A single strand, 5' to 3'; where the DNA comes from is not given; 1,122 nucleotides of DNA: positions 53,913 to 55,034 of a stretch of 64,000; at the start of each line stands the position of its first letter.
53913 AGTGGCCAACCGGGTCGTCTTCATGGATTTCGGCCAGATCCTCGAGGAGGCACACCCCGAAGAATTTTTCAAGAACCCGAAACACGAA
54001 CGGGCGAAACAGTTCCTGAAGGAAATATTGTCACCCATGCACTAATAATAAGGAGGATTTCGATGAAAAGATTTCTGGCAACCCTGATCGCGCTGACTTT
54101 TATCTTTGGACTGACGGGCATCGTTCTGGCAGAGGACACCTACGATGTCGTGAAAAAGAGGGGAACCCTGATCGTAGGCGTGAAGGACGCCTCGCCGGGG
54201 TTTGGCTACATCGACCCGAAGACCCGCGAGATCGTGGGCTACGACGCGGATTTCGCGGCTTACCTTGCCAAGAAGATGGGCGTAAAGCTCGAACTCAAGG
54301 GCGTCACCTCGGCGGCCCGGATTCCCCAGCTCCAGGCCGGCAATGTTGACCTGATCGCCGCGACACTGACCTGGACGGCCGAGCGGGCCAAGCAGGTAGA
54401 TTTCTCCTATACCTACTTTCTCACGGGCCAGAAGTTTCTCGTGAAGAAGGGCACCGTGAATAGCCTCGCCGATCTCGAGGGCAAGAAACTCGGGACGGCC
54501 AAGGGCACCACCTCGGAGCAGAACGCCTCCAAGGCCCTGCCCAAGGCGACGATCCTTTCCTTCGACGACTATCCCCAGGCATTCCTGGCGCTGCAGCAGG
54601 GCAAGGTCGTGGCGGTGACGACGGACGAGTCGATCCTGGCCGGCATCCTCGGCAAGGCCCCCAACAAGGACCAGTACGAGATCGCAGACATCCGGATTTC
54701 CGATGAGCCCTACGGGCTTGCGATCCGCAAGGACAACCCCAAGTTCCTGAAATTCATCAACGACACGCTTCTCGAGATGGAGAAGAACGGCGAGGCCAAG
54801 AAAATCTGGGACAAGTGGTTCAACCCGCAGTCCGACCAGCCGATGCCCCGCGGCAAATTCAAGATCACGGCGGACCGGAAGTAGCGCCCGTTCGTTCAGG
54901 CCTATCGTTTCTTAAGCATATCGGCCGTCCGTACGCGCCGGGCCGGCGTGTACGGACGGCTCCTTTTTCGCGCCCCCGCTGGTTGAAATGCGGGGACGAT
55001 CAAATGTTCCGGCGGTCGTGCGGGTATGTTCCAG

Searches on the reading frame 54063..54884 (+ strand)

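Call 68: search_protein_families(library=pfam, proteins=[window:54063-54884:+], max_evalue=1)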
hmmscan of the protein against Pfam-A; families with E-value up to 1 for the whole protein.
window:54063-54884:+ (273 aa): 3 families
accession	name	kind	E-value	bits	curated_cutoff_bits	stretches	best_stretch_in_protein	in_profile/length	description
PF00497.25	SBP_bac_3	-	5.2e-37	127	26.4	1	36-254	1-131/132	Bacterial extracellular solute-binding proteins, family 3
PF10613.14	Lig_chan-Glu_bd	-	6.6e-06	26.6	30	1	87-129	71-113/115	Ligated ion channel L-glutamate- and glycine-binding site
PF09084.16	NMT1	-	0.0048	17.3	20.5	1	126-170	79-122/216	NMT1/THI5 like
